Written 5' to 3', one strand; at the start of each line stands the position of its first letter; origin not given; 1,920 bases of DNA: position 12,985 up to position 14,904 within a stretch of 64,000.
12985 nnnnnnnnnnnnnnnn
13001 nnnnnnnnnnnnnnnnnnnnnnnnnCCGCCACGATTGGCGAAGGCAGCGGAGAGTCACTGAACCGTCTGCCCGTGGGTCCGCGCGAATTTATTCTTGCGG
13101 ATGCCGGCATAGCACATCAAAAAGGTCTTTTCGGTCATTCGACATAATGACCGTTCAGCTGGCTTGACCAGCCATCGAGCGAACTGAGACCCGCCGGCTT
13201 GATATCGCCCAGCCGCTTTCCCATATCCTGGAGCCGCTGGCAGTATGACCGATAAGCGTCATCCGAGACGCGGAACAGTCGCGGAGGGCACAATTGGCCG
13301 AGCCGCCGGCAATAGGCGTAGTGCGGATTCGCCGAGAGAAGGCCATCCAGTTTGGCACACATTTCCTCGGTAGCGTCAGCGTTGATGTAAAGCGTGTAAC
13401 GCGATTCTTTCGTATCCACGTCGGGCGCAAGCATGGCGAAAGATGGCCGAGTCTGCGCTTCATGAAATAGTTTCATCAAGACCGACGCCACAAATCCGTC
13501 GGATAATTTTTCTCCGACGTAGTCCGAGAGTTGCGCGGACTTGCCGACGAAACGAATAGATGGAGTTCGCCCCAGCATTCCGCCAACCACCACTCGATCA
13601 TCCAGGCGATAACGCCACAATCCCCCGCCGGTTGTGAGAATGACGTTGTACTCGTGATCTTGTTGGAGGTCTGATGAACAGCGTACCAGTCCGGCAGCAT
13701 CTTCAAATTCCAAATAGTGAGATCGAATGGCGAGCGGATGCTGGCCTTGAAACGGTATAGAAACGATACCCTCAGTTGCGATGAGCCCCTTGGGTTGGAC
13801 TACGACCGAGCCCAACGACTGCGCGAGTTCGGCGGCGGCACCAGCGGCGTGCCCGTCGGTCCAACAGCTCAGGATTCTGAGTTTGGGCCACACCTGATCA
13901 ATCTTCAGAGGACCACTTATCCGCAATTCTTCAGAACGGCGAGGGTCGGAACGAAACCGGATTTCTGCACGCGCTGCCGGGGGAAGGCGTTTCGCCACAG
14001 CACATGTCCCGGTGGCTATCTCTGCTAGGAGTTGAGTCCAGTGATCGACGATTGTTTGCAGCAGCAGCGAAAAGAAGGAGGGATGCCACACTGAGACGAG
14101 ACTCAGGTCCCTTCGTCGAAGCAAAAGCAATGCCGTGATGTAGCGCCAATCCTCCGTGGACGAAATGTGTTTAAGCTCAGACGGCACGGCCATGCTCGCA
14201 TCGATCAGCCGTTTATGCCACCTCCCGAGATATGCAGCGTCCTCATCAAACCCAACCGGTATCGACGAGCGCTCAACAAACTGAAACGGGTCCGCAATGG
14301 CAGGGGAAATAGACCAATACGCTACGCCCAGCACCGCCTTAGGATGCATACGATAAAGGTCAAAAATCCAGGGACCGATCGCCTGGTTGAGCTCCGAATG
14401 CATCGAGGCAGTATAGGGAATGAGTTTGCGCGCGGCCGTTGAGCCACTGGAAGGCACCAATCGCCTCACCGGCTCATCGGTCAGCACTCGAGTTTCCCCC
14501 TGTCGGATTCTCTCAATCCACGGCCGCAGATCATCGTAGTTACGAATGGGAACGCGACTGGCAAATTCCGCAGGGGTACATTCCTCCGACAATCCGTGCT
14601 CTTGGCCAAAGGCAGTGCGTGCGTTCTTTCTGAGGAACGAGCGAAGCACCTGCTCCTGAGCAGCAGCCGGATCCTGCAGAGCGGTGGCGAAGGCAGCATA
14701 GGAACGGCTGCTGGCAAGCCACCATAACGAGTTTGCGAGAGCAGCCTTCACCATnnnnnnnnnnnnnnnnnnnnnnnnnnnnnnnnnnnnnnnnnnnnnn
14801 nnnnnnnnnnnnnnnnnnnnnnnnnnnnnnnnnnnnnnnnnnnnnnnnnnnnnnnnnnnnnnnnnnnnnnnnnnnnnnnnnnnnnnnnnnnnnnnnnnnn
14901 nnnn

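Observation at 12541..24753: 12.2-kb segment bounded by perfect 20-bp inverted repeats carrying an 11-gene cargo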

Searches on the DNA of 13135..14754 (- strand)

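Call 98: search_dna_similar(query=L148:9220-13200:+, collection=ecoli_genomes, mode=near, max_rows=6)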
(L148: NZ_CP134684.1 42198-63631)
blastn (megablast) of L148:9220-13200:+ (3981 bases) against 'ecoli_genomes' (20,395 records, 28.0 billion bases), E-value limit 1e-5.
No match.
